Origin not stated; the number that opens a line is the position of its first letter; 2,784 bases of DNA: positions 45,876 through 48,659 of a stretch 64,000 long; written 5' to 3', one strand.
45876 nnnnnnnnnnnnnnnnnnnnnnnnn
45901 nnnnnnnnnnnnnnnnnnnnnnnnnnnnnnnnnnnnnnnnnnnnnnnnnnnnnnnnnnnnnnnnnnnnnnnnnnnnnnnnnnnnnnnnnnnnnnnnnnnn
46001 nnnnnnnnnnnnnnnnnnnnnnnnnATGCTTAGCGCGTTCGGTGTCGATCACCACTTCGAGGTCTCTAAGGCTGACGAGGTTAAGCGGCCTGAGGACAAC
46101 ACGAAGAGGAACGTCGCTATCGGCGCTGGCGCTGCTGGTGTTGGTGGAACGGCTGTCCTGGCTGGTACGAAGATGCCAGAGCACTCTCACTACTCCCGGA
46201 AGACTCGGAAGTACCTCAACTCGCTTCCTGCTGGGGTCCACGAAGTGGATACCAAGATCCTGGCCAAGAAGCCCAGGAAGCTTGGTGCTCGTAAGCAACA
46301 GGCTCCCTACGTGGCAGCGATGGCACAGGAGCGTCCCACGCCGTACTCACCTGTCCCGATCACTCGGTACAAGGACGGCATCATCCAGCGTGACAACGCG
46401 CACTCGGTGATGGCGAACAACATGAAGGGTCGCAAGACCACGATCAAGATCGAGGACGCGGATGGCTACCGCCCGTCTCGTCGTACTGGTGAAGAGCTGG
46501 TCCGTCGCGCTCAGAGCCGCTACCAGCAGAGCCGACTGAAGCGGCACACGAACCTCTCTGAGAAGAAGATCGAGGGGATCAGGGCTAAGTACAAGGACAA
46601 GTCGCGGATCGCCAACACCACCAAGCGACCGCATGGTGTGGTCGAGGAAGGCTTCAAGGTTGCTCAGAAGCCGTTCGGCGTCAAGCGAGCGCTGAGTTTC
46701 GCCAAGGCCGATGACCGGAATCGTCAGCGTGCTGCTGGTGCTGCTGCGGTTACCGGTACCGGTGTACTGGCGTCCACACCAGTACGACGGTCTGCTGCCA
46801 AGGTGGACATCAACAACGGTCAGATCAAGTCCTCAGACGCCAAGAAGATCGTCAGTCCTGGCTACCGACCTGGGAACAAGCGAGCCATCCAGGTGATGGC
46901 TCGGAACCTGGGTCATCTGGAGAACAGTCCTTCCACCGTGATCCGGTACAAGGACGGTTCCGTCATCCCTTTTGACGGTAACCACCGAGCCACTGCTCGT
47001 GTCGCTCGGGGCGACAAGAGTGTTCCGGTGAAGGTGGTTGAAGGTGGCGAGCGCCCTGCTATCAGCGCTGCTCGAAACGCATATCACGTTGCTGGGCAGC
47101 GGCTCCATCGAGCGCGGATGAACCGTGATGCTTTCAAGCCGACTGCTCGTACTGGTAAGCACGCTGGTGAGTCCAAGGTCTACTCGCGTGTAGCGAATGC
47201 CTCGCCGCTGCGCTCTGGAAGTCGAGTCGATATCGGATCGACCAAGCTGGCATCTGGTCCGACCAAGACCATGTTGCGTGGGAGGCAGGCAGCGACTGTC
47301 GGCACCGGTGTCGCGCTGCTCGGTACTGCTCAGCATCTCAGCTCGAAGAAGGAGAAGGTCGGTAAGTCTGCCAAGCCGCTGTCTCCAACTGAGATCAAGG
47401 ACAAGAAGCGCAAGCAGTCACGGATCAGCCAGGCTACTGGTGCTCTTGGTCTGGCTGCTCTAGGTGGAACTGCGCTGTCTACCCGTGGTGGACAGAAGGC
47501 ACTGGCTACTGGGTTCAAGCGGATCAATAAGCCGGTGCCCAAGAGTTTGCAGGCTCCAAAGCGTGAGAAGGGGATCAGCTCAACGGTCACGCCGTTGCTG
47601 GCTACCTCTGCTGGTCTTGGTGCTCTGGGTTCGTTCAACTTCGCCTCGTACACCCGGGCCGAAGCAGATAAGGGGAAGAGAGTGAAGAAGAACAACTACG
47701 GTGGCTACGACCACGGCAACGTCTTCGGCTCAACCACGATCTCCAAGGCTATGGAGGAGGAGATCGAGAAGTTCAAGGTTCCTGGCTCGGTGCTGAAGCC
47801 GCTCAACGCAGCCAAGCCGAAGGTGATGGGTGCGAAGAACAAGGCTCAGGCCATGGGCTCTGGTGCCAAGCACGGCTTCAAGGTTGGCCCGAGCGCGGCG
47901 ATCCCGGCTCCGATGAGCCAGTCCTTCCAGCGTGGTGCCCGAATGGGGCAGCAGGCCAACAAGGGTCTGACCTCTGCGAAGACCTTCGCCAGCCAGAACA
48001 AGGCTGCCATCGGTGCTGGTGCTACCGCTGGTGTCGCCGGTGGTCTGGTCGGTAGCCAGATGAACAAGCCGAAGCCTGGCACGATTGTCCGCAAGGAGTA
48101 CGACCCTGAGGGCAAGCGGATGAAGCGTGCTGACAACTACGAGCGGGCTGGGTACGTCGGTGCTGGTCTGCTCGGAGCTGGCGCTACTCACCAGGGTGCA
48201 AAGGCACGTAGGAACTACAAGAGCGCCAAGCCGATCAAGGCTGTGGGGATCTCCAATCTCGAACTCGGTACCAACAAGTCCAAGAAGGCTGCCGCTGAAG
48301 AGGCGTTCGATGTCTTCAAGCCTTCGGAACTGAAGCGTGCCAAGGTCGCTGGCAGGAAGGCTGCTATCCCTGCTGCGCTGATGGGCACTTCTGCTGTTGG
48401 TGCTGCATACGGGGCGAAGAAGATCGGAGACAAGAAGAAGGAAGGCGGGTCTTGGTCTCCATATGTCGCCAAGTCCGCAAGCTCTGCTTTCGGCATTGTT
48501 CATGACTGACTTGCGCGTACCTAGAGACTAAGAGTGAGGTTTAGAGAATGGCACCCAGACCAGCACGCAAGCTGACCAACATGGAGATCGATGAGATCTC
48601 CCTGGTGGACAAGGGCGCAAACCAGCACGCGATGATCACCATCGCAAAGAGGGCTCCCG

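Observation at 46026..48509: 827-aa leader-tagged basic protein with the tag at both ends, repeated Gly/Ala segments and ParB/Srx-like motifs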

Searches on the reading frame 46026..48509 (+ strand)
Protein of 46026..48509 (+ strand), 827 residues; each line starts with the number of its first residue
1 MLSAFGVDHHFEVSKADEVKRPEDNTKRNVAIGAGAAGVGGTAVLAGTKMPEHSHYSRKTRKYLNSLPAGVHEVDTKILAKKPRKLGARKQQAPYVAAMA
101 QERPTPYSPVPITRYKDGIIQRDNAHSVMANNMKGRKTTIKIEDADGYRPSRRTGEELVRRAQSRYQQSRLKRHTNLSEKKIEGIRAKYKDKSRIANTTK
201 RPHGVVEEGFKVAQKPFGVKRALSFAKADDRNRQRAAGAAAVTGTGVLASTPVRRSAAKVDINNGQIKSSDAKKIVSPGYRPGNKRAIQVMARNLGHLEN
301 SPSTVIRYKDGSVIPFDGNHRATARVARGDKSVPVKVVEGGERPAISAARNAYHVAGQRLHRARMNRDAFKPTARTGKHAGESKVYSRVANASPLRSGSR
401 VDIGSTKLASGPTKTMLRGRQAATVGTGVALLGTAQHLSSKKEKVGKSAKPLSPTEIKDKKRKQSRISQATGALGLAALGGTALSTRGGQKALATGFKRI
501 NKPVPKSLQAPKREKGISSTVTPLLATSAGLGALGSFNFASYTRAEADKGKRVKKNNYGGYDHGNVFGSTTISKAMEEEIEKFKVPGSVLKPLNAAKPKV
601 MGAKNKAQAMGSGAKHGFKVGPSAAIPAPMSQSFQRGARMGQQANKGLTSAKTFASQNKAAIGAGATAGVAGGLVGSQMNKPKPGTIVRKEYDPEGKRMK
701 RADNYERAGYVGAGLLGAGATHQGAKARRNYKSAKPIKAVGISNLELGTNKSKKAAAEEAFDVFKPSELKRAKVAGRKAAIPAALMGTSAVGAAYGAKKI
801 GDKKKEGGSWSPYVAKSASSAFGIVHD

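Call 4: search_protein_families(library=pfam, proteins=[window:46026-48509:+], max_evalue=0.1)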
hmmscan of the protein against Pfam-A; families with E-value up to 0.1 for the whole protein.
window:46026-48509:+ (827 aa): 0 families

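Call 5: search_dna_similar(query=window:46026-48509:+, collection=phages, mode=protein, max_rows=25, max_evalue=0.001)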
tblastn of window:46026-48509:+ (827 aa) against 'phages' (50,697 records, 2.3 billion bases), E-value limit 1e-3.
No match.

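Call 11: find_homologous_proteins(query=window:46026-48509:+, max_evalue=0.001)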
Query window:46026-48509:+ (827 aa): 15 proteins with E <= 0.001 among 8000 candidates.
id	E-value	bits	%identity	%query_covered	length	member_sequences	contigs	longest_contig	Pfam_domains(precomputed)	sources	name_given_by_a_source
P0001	0.0e+0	1775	100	100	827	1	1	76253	-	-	-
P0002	2.2e-229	782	64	70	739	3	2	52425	-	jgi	-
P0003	9.3e-184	631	65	53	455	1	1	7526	-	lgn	-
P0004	1.8e-177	611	67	53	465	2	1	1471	-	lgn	-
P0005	5.2e-175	602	65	53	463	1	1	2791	-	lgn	-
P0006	6.9e-173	595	64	54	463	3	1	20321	-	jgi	jgi:hypothetical protein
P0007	7.7e-169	582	66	53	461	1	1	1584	-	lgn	-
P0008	5.3e-164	566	62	53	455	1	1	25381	-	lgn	-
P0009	2.6e-163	564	63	53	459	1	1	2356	-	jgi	jgi:hypothetical protein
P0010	1.7e-161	558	64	51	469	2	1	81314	-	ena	-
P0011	1.7e-158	548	62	54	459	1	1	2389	-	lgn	-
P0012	4.2e-157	543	60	54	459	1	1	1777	-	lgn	-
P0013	1.1e-154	535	60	53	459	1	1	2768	-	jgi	jgi:hypothetical protein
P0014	5.2e-152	526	58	53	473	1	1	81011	-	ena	-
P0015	2.8e-79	286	48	39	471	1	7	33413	-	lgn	-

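Call 13: find_encoding_contigs(protein=P0010, flank=10000, max_places=3)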
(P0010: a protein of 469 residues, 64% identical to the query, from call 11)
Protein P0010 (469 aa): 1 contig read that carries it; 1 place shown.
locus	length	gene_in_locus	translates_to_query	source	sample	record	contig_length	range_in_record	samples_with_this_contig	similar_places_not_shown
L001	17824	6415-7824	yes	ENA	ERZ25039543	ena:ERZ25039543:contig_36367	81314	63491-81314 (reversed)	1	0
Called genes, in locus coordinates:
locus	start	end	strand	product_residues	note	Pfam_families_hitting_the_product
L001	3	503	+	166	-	?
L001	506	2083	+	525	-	-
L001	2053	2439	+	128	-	-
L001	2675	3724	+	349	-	-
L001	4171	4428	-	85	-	-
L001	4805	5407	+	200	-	-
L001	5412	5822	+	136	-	PF14550:Peptidase_S78_2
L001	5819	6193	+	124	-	-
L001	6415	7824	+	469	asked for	-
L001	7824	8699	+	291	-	-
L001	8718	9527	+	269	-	-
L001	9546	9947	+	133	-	-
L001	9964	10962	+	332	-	-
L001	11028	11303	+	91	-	-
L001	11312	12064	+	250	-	-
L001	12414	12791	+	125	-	-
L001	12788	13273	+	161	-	-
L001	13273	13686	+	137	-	PF19586:DUF6093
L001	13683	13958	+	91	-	-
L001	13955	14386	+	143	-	PF04883:HK97-gp10_like (weak)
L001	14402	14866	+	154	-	-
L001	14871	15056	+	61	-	-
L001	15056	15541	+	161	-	PF25595:Phage_TTP_16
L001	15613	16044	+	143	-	-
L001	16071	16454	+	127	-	-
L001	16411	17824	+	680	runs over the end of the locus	PF10145:PhageMin_Tail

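Call 14: find_encoding_contigs(protein=P0002, flank=10000, max_places=3)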
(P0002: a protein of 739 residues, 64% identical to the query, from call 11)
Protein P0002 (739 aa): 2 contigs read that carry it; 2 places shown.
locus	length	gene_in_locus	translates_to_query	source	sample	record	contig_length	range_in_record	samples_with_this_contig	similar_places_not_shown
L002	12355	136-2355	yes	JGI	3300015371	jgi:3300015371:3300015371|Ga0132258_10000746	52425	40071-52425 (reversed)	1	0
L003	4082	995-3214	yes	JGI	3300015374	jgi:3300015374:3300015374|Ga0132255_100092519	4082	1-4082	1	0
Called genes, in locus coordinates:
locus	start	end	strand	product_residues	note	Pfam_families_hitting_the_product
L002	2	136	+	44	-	?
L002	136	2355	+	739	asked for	-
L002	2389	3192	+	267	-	-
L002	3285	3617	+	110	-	-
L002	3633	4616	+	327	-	-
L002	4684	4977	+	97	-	-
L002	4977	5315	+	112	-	-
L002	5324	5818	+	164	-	-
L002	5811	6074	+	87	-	-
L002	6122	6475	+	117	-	-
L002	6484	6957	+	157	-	-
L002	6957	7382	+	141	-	PF19586:DUF6093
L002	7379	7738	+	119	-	-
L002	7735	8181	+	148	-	PF04883:HK97-gp10_like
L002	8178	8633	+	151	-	-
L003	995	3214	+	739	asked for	-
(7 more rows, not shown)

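Call 15: find_encoding_contigs(protein=P0014, flank=10000, max_places=2)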
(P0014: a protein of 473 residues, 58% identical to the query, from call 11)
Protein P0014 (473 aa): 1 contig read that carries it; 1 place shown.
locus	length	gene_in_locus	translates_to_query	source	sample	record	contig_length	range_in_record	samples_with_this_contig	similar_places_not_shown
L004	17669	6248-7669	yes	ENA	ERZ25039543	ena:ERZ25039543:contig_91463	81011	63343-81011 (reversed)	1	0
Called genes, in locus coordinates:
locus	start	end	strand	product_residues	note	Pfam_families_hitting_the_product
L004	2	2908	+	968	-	?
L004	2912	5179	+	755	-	PF04233:Phage_Mu_F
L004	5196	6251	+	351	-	PF14550:Peptidase_S78_2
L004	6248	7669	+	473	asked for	-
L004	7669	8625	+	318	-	-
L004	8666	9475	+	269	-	-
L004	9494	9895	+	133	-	-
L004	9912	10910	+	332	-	-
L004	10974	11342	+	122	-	-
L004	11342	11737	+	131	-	-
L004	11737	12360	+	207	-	-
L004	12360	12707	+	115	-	-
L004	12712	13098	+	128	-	-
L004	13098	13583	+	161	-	-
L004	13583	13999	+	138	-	PF19586:DUF6093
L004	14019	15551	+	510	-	PF04883:HK97-gp10_like (weak)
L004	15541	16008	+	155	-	-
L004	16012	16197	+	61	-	-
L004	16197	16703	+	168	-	PF25595:Phage_TTP_16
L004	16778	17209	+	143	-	-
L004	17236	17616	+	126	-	-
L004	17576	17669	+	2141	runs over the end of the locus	PF10145:PhageMin_Tail, PF01551:Peptidase_M23, PF01464:SLT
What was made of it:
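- In L004 a tagged ORF is fused to an HK97-gp10-like connector protein (call 15), which is awkward for a strictly lumenal location. One relative fuses a tagged ORF to a connector-type protein that sits outside the capsid lumen (call 15).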

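Call 16: find_encoding_contigs(protein=P0015, flank=10000, max_places=3)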
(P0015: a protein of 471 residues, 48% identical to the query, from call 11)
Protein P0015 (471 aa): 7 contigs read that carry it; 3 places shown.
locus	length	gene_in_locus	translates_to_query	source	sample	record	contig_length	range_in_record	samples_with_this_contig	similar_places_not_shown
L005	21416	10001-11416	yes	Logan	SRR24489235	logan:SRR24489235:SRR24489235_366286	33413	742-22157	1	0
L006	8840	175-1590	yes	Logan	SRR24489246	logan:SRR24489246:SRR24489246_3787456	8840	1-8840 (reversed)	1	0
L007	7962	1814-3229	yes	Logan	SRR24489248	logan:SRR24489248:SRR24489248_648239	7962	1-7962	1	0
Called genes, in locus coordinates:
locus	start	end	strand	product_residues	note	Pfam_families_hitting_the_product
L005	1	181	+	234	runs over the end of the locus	-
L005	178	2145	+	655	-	PF21919:P23-45_portal_barrel (faint), PF06074:Portal_Mu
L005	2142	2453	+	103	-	-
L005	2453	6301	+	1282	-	-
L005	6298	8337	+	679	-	PF04233:Phage_Mu_F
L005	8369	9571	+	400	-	PF14550:Peptidase_S78_2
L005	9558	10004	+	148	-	-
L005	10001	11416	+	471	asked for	-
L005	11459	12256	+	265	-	-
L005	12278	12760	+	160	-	PF01844:HNH, PF14279:HNH_5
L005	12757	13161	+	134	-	PF22758:Phage_cement (weak)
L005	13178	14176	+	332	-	-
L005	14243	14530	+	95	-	-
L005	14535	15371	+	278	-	-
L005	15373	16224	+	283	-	-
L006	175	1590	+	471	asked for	-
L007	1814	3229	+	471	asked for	-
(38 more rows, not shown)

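Call 17: find_encoding_contigs(protein=P0008, flank=10000, max_places=2)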
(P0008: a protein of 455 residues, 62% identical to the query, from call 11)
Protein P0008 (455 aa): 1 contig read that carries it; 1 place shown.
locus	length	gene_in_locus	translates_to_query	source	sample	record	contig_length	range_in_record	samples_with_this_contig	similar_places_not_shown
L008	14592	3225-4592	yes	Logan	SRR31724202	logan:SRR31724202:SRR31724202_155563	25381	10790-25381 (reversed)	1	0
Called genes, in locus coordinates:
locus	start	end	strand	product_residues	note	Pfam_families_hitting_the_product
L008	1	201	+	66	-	?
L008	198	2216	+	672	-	PF04233:Phage_Mu_F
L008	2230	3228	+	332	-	PF14550:Peptidase_S78_2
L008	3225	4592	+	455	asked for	-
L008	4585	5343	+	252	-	-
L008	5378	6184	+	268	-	-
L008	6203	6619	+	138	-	PF09956:Phage_cement_2 (weak)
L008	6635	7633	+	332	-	-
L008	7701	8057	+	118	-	-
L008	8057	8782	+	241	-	-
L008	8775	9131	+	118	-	-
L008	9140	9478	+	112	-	-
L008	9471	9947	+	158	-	-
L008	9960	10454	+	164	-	-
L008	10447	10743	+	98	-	-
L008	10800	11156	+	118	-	PF19586:DUF6093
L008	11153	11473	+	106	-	-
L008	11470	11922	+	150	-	PF04883:HK97-gp10_like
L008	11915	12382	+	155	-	-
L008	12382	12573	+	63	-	-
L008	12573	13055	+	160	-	PF25595:Phage_TTP_16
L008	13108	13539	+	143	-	-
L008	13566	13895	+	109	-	-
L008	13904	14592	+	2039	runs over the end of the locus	PF10145:PhageMin_Tail, PF01551:Peptidase_M23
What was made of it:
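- In relatives this protein carries lysozyme and peptidase domains (calls 14-17). Most relatives have two separate genes at this position (calls 13, 15, 17).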

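Call 53: search_protein_families(library=phrogs, proteins=[window:46026-48509:+], max_evalue=0.01)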
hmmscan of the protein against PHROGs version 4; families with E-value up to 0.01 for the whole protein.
window:46026-48509:+ (827 aa): 0 families

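Call 62: predict_structure(alignment_id=A1)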
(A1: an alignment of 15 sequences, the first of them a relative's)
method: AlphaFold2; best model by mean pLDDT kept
length: 827 residues; sequences in the alignment: 15
mean_pLDDT: 46.6   pTM: 0.29
mean pLDDT of the five models: 46.6, 43.5, 42.6, 42.4, 40.7
residues with pLDDT >= 90: 5; 70-90: 157; 50-70: 125; < 50: 540
segments of 3 or more residues with pLDDT < 50: 1-47, 86-88, 199-213, 216-255, 278-284, 344-358, 370-431, 433-442, 444-449, 475-486, 510-827
pLDDT, mean of each block of 10 residues (from residue 1): 31 30 31 26 42 76 90 83 54 76 66 83 73 84 83 67 67 76 82 61 33 44 30 25 25 50 83 65 47 56 79 73 76 82 44 43 49 46 39 32 34 43 44 47 47 71 65 48 49 64 57 31 26 26 32 27 30 43 37 31 30 26 30 44 45 39 29 26 28 29 26 27 27 26 27 34 35 31 27 29 32 29 34
secondary structure, 60 per line:
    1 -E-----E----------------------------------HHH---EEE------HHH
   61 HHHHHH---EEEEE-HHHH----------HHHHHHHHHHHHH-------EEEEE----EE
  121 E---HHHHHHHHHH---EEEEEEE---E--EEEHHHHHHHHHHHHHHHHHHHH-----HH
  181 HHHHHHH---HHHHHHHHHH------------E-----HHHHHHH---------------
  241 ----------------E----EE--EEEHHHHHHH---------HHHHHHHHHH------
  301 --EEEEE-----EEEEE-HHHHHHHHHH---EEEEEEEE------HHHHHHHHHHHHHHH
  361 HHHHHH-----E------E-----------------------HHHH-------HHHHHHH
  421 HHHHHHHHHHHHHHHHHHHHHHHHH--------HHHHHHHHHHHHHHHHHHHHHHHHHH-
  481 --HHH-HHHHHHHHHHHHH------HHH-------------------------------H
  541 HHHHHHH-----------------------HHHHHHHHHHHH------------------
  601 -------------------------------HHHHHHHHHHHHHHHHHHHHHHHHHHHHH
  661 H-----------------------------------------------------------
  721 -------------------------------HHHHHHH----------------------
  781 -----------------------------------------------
elements in order (helices of 4 or more, strands of 3 or more residues): E49-51 H58-66 E70-74 H76-79 H90-102 E110-114 E119-121 H125-134 E138-144 E151-153 H154-173 H179-187 H191-200 H219-225 E266-268 H269-275 H285-294 E303-307 E313-317 H319-328 E332-339 H346-366 H403-406 H414-445 H454-479 H487-499 H540-547 H571-582 H632-661 H752-758
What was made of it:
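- On Canonical partition ParB / KorB / Noc: After each core only one to three helices are predicted (call 62).
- AF2 gives no structure for the tags, the Gly/Ala segments or aa 510-827 (call 62). AF2 predicts helices over segments 3 and 4, at pLDDT roughly 43-71 (call 62). Most segments have pLDDT below 50 and no predicted helix (call 62). Most of the protein is predicted disordered (call 62).
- Tried and rejected: The full-length AF2 model added nothing for aa 510-827 (call 62).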

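Call 65: fold_search(model_id=the predicted structure, library=pdb)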
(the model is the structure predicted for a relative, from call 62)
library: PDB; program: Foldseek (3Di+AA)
matches with E <= 10: 135; with E <= 0.001: 0
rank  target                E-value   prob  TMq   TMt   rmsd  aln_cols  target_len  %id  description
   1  6ky4                  3.6e-02  0.95  0.08  0.55   5.1        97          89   12  Crystal structure of Sulfiredoxin from Arabidopsis thaliana (released 2019-10-16)
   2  7lj1_g                4.0e-02  0.91  0.06  0.39   5.2        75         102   20  Human Prx1-Srx Decameric Complex (released 2021-07-14)
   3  7lj1_i                4.0e-02  0.91  0.06  0.38   5.2        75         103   20  Human Prx1-Srx Decameric Complex (released 2021-07-14)
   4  7lj1_k                4.5e-02  0.90  0.06  0.41   5.2        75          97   20  Human Prx1-Srx Decameric Complex (released 2021-07-14)
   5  7lj1_d                5.1e-02  0.89  0.06  0.37   5.1        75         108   20  Human Prx1-Srx Decameric Complex (released 2021-07-14)
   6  7lj1_a                6.4e-02  0.85  0.06  0.38   5.2        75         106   20  Human Prx1-Srx Decameric Complex (released 2021-07-14)
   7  8qa9_B                6.4e-02  0.47  0.08  0.26  14.7       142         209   16  Crystal structure of the RK2 plasmid encoded co-complex of the C-terminally truncated transcriptional repressor protei (released 2024-02-21)
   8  3hy2_X                7.7e-02  0.91  0.07  0.42   5.0        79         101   18  Crystal Structure of Sulfiredoxin in Complex with Peroxiredoxin I and ATP:Mg2+ (released 2009-10-06)
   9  2rii_X                8.1e-02  0.82  0.08  0.46   4.6        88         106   16  Crystal Structure of Human Peroxiredoxin I in complex with Sulfiredoxin (released 2008-01-08)
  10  7lj1_b                8.1e-02  0.82  0.06  0.37   5.1        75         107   20  Human Prx1-Srx Decameric Complex (released 2021-07-14)
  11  8qa9_A                1.1e-01  0.75  0.08  0.24   8.0       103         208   19  Crystal structure of the RK2 plasmid encoded co-complex of the C-terminally truncated transcriptional repressor protei (released 2024-02-21)
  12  1yzs_MODEL_1_A        1.2e-01  0.84  0.07  0.36   5.1        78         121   18  Solution structure of human sulfiredoxin (srx) (released 2005-03-22)
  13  6t1f_D                1.4e-01  0.96  0.06  0.23   2.8        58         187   24  Crystal structure of the C-terminally truncated chromosome-partitioning protein ParB from Caulobacter crescentus compl (released 2020-10-14)
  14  2rii_Y                1.5e-01  0.80  0.07  0.43   4.9        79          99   19  Crystal Structure of Human Peroxiredoxin I in complex with Sulfiredoxin (released 2008-01-08)
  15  7lj1_n                1.5e-01  0.60  0.06  0.37   5.7        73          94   19  Human Prx1-Srx Decameric Complex (released 2021-07-14)
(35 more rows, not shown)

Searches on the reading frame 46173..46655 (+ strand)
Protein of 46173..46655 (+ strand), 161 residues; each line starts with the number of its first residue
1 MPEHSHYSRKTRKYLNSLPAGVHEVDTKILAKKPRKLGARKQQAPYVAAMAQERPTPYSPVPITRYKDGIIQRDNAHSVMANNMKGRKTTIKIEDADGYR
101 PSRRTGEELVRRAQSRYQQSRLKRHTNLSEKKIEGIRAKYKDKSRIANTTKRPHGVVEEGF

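Call 30: search_solved_structures(query=A3, max_evalue=10, show_alignments=2)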
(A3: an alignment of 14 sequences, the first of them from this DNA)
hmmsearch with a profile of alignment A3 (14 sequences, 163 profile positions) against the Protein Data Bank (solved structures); distinct sequences matched with E-value up to 10: 1.
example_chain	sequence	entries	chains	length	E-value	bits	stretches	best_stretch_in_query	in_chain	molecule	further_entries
9e5e_A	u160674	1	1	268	2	11.7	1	9-63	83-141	Bacteriocin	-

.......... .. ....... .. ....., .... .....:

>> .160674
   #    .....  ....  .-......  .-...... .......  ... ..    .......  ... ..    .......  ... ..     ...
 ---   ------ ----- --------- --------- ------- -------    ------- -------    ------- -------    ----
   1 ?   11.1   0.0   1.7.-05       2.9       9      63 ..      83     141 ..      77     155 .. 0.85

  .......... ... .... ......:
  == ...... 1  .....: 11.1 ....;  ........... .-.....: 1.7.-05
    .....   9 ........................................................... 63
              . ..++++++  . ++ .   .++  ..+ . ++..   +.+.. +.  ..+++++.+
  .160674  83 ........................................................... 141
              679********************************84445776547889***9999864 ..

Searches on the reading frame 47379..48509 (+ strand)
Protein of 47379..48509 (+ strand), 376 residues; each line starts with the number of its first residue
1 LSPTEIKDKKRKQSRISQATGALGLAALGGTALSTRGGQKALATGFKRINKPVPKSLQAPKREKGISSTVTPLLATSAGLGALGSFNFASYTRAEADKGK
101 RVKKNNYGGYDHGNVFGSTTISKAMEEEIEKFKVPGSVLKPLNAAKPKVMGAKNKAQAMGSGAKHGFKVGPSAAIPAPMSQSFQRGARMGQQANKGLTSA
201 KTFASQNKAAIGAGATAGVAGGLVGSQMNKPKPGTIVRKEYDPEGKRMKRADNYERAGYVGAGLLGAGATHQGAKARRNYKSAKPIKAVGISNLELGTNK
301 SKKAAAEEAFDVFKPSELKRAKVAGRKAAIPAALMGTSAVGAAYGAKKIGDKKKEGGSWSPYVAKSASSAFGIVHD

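Call 76: find_homologous_proteins(query=window:47379-48509:+, max_evalue=0.001)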
Query window:47379-48509:+ (376 aa): 21 proteins with E <= 0.001 among 8000 candidates.
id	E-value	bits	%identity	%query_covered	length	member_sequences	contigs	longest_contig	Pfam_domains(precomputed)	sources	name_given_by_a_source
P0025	1.5e-63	234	67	31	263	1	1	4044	-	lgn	-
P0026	1.5e-40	158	59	34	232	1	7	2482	-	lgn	-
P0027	1.3e-32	132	54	30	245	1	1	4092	-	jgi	jgi:hypothetical protein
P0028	8.0e-27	113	46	36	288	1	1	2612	-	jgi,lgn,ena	-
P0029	7.7e-26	110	55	28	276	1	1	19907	-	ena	-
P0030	9.5e-23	100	49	31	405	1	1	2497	-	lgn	-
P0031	1.9e-21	95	52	27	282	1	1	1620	-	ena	-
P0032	2.2e-20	92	42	13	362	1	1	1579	-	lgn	-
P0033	8.0e-20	90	53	28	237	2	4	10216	-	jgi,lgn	jgi:hypothetical protein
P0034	8.6e-20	90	50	35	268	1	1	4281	-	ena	-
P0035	6.4e-19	87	50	36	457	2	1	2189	-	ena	-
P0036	1.4e-18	86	56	26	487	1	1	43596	-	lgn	-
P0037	8.9e-18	83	46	28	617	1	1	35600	-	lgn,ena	-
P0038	2.0e-17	82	48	36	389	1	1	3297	-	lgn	-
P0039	2.1e-16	79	49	27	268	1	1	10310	-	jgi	jgi:hypothetical protein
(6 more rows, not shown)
